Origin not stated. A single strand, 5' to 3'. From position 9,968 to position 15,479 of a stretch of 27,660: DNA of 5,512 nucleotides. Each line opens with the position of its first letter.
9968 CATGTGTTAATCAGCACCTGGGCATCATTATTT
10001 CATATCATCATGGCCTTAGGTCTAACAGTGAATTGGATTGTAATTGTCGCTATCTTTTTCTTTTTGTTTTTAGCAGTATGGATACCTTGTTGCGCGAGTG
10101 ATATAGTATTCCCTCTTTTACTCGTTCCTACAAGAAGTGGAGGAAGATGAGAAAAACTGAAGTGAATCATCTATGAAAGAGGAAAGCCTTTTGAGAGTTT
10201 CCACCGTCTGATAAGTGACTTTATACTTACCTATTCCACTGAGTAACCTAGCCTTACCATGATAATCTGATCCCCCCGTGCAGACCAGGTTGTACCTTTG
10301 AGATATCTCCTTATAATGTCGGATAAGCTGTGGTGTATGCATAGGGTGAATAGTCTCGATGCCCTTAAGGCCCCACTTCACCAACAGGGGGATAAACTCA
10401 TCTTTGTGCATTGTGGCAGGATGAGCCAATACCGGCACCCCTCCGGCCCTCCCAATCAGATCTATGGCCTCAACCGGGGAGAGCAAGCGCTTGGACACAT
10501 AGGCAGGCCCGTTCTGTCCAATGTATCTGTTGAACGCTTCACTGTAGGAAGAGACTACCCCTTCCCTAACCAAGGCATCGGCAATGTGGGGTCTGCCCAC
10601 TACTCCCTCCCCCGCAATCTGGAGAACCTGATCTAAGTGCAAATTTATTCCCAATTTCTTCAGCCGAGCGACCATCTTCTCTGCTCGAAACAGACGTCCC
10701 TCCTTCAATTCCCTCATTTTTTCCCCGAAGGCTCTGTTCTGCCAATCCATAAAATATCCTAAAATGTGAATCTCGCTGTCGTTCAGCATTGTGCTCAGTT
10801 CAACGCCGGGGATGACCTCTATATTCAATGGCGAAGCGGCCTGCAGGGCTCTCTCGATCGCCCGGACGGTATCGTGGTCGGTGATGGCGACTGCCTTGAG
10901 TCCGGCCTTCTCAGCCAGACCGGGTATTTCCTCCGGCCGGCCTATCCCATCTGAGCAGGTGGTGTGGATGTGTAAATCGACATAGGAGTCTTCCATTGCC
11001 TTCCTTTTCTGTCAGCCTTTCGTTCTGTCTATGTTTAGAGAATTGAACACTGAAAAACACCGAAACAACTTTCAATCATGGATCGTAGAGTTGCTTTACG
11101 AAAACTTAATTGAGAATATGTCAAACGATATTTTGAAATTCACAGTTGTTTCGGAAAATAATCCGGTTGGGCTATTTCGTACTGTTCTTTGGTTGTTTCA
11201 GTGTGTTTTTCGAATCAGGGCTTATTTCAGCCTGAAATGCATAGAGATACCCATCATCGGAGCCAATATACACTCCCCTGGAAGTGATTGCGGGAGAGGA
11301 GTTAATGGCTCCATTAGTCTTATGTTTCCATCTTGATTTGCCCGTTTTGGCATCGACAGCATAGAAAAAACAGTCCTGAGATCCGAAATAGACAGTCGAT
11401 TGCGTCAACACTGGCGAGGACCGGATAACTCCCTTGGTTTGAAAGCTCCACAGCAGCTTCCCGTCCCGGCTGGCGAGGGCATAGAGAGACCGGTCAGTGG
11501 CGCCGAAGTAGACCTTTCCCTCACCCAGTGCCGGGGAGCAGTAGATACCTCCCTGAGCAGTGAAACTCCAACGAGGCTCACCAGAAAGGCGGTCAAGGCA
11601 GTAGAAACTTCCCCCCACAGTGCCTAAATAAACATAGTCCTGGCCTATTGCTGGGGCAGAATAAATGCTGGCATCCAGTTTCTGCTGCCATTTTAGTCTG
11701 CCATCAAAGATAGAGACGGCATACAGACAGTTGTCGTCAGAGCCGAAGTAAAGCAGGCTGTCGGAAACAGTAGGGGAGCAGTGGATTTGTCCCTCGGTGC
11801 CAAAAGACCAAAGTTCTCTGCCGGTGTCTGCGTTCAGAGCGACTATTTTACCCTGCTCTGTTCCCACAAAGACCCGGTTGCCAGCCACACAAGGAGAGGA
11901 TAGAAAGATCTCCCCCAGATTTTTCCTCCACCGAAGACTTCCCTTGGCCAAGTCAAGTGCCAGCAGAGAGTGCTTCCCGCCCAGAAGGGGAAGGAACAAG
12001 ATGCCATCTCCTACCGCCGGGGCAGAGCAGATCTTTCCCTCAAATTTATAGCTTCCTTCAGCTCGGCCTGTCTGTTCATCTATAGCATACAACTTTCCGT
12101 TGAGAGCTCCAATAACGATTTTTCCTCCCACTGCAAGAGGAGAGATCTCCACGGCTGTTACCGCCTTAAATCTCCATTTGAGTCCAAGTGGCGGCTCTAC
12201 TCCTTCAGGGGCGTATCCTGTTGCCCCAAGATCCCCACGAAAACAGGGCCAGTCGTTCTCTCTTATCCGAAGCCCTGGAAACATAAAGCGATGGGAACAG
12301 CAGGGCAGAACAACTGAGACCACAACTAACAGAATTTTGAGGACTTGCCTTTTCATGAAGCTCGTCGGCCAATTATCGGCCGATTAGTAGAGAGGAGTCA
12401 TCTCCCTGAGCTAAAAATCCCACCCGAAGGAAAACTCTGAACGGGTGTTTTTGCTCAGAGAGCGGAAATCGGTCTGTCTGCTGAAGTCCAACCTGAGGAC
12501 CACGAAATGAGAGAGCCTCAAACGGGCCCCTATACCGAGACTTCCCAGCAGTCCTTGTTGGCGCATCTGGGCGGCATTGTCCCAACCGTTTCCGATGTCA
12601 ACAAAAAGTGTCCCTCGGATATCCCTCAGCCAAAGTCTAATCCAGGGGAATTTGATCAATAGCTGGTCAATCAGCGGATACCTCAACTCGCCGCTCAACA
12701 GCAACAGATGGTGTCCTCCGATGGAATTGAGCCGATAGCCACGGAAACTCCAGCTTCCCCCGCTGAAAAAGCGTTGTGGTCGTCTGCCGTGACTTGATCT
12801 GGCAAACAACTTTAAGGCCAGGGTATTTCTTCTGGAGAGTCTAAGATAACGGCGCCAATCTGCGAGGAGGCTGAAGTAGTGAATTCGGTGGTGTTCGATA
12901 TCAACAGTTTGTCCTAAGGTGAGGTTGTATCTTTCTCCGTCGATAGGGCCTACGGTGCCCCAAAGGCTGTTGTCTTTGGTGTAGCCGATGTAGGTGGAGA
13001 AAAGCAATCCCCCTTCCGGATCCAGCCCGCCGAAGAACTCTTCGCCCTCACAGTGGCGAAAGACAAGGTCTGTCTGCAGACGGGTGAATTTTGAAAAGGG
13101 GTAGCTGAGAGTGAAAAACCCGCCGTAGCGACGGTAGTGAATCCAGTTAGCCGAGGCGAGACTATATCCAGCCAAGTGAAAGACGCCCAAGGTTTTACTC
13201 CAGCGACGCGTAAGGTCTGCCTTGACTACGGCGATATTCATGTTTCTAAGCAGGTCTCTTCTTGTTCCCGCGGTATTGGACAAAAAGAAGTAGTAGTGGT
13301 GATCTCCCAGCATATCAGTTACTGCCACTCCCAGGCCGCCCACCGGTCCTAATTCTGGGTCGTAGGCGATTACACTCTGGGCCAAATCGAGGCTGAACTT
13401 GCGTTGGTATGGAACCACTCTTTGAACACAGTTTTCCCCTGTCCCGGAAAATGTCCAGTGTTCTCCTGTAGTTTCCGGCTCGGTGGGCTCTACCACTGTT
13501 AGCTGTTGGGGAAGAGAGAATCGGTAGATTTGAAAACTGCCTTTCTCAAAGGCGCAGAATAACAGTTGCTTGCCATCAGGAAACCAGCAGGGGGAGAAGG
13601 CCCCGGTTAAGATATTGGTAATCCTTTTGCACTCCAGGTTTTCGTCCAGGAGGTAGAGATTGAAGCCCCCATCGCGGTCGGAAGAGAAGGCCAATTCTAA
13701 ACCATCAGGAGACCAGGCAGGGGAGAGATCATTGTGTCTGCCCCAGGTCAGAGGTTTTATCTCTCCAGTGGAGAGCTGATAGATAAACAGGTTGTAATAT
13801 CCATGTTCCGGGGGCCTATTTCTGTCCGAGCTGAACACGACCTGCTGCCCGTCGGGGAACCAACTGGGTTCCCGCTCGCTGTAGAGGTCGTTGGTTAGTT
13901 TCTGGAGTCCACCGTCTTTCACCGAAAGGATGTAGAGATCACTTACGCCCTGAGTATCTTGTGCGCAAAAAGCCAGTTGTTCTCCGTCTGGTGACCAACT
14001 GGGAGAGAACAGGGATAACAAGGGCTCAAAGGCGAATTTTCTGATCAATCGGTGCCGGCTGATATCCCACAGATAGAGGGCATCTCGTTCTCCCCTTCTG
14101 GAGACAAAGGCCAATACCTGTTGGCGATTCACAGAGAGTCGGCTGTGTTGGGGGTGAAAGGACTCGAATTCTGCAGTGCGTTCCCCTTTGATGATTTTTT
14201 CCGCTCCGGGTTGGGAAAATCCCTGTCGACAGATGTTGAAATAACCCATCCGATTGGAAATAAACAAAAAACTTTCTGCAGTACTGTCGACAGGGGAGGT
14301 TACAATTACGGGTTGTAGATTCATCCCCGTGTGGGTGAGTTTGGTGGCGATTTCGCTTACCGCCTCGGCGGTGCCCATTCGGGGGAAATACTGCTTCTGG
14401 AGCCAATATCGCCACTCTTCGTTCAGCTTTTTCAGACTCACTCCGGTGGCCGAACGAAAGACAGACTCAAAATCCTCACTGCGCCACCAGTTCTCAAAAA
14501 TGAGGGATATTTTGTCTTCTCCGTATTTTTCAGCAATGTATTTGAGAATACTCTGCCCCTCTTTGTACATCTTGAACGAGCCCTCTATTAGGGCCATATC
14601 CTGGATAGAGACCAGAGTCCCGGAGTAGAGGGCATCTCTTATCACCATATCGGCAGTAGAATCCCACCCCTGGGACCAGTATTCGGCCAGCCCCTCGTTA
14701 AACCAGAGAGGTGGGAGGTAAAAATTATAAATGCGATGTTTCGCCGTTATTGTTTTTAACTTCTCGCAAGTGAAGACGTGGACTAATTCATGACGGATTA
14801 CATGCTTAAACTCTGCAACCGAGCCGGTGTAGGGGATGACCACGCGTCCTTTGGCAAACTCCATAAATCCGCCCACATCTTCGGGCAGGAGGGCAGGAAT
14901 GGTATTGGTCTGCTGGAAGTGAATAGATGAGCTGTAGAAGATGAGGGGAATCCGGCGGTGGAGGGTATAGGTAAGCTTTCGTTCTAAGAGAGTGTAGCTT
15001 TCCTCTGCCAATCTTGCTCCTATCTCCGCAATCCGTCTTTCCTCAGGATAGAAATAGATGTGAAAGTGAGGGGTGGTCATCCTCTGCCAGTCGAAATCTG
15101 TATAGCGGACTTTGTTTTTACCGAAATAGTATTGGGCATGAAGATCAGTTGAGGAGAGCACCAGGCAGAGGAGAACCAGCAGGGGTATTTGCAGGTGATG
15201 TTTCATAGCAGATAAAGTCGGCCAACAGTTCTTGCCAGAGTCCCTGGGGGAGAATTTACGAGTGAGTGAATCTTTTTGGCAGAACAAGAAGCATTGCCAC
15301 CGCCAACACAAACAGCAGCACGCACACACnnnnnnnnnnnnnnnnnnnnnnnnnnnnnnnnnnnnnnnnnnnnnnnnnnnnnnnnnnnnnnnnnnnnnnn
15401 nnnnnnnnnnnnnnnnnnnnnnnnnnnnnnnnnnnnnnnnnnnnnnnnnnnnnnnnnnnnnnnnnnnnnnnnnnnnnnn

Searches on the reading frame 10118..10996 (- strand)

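Call 76: search_protein_families(library=pfam, proteins=[window:10118-10996:-], max_evalue=0.00001)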
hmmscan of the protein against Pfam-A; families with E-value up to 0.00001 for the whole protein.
window:10118-10996:- (292 aa): 1 family
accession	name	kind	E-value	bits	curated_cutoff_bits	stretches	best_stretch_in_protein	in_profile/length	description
PF02811.25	PHP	-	4.2e-12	47.1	26.4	1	7-72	1-67/164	PHP domain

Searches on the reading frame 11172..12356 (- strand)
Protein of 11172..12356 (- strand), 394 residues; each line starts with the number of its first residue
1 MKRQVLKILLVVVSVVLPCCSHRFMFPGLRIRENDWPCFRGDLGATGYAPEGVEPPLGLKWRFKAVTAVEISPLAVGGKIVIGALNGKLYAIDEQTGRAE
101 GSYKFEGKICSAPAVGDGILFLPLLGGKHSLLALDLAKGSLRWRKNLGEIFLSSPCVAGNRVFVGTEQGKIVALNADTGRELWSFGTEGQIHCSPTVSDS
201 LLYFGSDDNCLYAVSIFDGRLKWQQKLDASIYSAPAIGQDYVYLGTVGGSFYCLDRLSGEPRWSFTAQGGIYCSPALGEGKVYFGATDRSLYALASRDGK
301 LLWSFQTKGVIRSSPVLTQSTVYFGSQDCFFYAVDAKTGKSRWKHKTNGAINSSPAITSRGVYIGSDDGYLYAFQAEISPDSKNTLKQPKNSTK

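Call 76: search_protein_families(library=pfam, proteins=[window:11172-12356:-], max_evalue=0.00001)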
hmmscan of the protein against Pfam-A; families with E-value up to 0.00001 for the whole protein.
window:11172-12356:- (394 aa): 3 families
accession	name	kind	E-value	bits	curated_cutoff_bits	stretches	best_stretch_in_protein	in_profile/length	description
PF13570.13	Beta-prop_ACSF4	-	1e-75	255.6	133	3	129-319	29-224/329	Beta-alanine-activating enzyme, beta-propeller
PF13360.13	PQQ_2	-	1.1e-49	169.6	27.6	3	218-376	12-186/233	Outer membrane protein assembly factor BamB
PF01011.28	PQQ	-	1.7e-21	77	26.7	0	311-367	49-106/595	Glucose/ethanol/alcohol dehydrogenase, beta-propeller domain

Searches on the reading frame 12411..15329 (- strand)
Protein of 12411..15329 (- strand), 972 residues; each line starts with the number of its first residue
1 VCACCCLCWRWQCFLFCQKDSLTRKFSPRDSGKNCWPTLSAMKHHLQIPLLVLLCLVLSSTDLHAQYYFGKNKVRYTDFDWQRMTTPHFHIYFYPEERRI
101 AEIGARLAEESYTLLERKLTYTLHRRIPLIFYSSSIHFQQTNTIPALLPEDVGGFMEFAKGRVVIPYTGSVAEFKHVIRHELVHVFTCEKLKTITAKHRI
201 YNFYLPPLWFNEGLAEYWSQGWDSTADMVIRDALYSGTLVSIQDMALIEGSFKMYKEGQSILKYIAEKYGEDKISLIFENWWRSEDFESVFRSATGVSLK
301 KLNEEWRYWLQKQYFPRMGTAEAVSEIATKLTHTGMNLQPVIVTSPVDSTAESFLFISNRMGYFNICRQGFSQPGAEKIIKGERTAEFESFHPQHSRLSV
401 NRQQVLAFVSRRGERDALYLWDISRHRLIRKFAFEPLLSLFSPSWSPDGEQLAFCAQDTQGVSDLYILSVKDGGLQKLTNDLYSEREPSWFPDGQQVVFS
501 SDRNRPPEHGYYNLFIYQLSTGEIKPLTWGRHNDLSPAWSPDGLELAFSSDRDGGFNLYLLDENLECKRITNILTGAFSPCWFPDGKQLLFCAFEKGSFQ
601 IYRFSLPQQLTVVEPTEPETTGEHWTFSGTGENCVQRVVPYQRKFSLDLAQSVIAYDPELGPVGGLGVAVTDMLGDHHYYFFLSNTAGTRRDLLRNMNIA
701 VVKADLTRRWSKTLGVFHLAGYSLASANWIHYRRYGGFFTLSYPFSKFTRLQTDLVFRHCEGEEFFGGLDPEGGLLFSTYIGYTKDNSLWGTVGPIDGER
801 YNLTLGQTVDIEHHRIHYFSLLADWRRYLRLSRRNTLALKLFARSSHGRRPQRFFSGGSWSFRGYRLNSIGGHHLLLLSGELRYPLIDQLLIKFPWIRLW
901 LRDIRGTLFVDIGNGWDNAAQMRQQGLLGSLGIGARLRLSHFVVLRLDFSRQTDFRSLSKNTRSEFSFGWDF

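Call 76: search_protein_families(library=pfam, proteins=[window:12411-15329:-], max_evalue=0.00001)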
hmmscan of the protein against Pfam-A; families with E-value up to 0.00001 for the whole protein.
window:12411-15329:- (972 aa): 4 families
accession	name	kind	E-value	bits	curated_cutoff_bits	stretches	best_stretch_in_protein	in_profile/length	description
PF07676.18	PD40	-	8.5e-34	115.2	20.9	3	526-559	3-37/38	WD40-like Beta Propeller Repeat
PF13485.12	Peptidase_MA_2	-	9.6e-13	48.8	32.4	1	168-311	60-200/201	Peptidase MA superfamily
PF01103.29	Omp85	-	6.2e-11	42.8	24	1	730-969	57-322/325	Omp85 superfamily domain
PF00930.27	DPPIV_N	-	4.1e-08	32.8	22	0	492-562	2-69/354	Dipeptidyl peptidase IV (DPP IV) N-terminal region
